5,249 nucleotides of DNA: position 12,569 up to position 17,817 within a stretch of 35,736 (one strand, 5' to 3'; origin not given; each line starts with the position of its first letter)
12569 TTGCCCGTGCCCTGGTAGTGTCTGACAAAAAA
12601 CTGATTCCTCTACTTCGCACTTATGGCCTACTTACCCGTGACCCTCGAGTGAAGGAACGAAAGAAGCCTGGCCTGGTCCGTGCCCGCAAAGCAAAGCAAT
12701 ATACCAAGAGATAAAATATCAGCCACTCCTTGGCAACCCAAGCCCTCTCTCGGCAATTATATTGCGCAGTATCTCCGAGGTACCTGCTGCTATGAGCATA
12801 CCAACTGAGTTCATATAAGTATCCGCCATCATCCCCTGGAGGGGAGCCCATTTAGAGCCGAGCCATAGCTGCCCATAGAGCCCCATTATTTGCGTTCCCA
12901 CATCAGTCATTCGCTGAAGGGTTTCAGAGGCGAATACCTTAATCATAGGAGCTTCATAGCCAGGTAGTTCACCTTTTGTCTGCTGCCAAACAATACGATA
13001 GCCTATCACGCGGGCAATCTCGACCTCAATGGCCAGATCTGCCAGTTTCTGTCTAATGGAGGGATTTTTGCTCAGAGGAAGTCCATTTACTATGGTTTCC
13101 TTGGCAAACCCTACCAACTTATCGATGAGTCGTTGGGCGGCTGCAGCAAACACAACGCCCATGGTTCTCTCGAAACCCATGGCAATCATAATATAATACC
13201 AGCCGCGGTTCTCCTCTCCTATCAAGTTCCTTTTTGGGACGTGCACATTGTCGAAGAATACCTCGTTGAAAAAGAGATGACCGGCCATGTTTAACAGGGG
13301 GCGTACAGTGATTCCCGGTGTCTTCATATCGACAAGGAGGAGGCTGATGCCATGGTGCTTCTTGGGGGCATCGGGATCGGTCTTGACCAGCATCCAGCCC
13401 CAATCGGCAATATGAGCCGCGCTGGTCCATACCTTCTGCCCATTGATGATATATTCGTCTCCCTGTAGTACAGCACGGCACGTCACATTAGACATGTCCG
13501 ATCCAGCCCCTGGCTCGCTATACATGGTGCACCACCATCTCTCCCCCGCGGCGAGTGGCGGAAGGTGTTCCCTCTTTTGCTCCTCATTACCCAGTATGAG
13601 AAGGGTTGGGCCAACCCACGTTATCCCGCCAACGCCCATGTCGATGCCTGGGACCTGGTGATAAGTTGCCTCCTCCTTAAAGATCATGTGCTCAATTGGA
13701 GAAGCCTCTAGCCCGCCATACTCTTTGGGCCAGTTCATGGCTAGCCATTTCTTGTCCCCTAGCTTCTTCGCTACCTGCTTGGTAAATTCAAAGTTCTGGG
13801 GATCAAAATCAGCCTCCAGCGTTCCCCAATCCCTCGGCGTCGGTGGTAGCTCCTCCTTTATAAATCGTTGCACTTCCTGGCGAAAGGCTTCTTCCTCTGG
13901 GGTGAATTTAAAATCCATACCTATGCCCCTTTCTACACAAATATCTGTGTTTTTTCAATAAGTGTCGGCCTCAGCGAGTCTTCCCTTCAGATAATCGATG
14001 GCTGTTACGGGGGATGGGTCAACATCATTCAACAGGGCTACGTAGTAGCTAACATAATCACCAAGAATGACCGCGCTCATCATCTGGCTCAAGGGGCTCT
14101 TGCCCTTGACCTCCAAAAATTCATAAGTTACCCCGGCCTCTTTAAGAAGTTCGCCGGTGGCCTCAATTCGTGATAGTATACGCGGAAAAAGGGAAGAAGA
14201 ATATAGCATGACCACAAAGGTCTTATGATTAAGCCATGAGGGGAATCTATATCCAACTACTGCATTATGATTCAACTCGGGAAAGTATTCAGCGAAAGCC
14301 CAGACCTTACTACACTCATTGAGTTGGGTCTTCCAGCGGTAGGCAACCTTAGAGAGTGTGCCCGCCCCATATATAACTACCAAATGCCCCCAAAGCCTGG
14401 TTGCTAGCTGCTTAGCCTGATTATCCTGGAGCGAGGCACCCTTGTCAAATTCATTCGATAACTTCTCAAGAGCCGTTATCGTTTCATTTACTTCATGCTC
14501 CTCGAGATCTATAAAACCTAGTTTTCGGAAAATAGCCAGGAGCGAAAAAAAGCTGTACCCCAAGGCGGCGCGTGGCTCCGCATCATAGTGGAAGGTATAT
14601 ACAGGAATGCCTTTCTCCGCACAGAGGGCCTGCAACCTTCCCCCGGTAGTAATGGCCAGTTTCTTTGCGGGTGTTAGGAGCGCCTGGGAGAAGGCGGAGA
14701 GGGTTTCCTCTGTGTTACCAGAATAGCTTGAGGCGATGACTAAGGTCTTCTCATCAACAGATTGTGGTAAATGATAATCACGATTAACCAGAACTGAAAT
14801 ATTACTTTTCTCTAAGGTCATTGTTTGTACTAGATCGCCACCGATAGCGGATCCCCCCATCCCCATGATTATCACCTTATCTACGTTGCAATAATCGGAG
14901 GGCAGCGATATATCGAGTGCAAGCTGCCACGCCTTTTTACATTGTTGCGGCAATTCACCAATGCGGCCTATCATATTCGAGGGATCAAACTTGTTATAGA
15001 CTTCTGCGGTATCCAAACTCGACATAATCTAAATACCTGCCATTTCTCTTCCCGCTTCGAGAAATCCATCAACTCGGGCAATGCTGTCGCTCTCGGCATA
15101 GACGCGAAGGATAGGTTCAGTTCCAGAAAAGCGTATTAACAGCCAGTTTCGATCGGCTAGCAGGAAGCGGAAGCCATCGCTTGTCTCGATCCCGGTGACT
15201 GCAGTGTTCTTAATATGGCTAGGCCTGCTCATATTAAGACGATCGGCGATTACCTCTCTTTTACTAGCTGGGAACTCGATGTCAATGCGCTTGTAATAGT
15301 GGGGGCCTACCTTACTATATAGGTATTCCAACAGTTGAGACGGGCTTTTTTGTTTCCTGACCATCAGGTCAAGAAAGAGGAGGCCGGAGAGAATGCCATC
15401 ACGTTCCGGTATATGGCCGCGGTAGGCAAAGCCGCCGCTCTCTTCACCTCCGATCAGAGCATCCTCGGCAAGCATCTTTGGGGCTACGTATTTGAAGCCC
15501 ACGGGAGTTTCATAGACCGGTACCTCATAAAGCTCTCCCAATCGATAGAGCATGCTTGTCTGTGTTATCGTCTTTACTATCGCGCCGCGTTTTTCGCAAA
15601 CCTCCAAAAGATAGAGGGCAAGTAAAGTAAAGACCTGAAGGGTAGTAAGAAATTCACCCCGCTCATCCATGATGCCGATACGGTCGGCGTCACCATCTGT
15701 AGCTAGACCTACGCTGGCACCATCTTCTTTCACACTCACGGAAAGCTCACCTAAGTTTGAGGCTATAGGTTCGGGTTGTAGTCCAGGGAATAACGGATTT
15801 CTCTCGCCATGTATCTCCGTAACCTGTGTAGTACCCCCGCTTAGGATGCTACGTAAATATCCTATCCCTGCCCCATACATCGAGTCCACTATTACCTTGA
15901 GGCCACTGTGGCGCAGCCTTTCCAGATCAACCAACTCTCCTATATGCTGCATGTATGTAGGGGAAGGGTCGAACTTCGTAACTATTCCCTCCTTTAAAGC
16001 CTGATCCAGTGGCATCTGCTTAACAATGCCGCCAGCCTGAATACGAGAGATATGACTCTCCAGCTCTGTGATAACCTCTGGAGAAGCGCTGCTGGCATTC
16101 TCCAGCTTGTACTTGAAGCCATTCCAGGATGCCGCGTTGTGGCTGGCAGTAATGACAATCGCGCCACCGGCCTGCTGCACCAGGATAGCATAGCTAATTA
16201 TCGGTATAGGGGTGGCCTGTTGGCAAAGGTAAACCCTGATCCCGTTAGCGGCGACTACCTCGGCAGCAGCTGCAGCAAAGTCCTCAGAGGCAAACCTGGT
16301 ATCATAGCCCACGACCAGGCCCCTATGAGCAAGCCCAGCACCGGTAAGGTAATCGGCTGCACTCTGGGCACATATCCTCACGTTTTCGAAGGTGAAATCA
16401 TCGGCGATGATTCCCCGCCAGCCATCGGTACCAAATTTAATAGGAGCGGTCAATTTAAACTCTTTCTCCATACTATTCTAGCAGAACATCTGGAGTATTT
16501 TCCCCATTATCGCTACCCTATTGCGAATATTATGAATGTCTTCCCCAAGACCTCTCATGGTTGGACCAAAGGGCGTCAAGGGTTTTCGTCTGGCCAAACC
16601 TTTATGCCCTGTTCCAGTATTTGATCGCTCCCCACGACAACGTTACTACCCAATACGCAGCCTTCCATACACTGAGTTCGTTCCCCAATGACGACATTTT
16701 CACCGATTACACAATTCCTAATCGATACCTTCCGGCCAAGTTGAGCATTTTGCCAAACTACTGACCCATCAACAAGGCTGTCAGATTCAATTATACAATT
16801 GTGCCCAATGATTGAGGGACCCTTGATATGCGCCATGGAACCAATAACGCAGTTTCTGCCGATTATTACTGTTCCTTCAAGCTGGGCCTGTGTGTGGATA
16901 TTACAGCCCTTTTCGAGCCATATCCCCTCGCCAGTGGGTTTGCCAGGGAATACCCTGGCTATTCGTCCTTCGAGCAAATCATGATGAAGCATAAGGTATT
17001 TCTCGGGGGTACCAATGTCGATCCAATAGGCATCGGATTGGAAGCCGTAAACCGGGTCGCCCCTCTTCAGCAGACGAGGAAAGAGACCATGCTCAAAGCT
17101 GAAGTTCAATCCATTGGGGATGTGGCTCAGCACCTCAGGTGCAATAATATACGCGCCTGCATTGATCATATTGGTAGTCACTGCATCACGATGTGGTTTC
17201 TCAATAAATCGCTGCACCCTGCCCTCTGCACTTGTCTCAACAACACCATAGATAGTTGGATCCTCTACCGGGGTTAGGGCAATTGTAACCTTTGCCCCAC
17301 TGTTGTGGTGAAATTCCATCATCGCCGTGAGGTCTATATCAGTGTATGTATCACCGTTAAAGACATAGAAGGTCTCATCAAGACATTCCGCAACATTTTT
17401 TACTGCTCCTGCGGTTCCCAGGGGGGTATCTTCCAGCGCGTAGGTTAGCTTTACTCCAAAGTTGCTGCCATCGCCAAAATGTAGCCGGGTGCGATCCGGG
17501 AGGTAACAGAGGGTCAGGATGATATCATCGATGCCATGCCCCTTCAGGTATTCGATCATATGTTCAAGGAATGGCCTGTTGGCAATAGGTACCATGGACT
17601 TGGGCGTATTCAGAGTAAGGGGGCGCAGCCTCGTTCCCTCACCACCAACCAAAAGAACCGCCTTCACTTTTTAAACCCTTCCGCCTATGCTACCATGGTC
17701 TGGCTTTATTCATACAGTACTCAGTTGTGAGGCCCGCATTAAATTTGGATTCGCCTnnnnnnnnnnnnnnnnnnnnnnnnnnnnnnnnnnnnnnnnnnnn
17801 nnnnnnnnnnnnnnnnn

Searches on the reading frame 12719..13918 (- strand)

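Call 26: search_protein_families(library=pfam, proteins=[window:12719-13918:-], max_evalue=0.00001)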
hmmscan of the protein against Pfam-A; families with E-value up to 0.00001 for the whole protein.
window:12719-13918:- (399 aa): 3 families
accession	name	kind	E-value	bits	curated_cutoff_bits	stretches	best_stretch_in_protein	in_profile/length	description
PF00441.29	Acyl-CoA_dh_1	-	3.2e-29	102.4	22.4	1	237-392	1-149/150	Acyl-CoA dehydrogenase, C-terminal domain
PF02771.21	Acyl-CoA_dh_N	-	2.9e-22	79.6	22.9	1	6-126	1-113/113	Acyl-CoA dehydrogenase, N-terminal domain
PF02770.24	Acyl-CoA_dh_M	-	1.1e-20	74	33.3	1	130-225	1-97/97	Acyl-CoA dehydrogenase, middle domain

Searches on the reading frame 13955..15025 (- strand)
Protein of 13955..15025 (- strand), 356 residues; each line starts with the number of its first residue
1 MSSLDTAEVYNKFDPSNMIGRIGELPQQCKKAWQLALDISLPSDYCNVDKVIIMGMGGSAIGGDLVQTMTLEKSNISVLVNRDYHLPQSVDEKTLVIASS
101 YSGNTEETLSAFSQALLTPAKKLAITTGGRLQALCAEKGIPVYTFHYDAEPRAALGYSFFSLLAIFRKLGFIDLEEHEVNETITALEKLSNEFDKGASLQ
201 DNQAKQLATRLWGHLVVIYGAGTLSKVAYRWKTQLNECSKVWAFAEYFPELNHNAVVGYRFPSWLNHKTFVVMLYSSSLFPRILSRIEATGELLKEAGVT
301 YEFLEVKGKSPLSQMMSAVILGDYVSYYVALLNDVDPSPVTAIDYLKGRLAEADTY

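Call 26: search_protein_families(library=pfam, proteins=[window:13955-15025:-], max_evalue=0.00001)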
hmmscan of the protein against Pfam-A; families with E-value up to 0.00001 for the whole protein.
window:13955-15025:- (356 aa): 2 families
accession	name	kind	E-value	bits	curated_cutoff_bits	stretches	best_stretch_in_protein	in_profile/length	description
PF10432.14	bact-PGI_C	-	6.9e-49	166.1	24.5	1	201-350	2-151/151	Bacterial phospho-glucose isomerase C-terminal SIS domain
PF01380.27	SIS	-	3.7e-06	27.2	25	0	48-127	5-88/131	SIS domain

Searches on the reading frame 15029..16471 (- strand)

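Call 26: search_protein_families(library=pfam, proteins=[window:15029-16471:-], max_evalue=0.00001)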
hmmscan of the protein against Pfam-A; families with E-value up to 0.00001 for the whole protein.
window:15029-16471:- (480 aa): 4 families
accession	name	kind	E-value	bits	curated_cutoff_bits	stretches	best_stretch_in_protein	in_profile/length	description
PF02878.22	PGM_PMM_I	-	7.6e-35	120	22.5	1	11-145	2-135/138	Phosphoglucomutase/phosphomannomutase, alpha/beta/alpha domain I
PF02880.22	PGM_PMM_III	-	2.7e-26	92.4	20.7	1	279-386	4-113/115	Phosphoglucomutase/phosphomannomutase, alpha/beta/alpha domain III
PF02879.22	PGM_PMM_II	-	1.2e-23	84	29.3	1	172-272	2-103/103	Phosphoglucomutase/phosphomannomutase, alpha/beta/alpha domain II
PF00408.26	PGM_PMM_IV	-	4e-08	33.6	23.1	1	430-470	22-61/68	Phosphoglucomutase/phosphomannomutase, C-terminal domain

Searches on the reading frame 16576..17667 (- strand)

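Call 26: search_protein_families(library=pfam, proteins=[window:16576-17667:-], max_evalue=0.00001)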
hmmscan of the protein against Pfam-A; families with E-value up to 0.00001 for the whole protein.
window:16576-17667:- (363 aa): 6 families
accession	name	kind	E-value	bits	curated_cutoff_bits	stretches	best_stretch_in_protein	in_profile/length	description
PF00483.29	NTP_transferase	-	2.1e-52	178.6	21.2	1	2-232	1-243/245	Nucleotidyl transferase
PF25084.1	LbH_EIF2B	-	1.1e-21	77.2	54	1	248-349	3-103/105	EIF2B subunit epsilon LbH domain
PF00132.30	Hexapep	-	1.4e-13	50.3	27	2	267-299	2-34/36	Bacterial transferase hexapeptide (six repeats)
PF24894.1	Hexapep_GlmU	-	2.7e-08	34.3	23.3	1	267-332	19-82/104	GlmU-like, C-terminal hexapeptide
PF12804.13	NTP_transf_3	-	3e-07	31.2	27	1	3-133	1-124/160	MobA-like NTP transferase domain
PF14602.12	Hexapep_2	-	4.3e-06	26.8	27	0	267-294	2-27/34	Hexapeptide repeat of succinyl-transferase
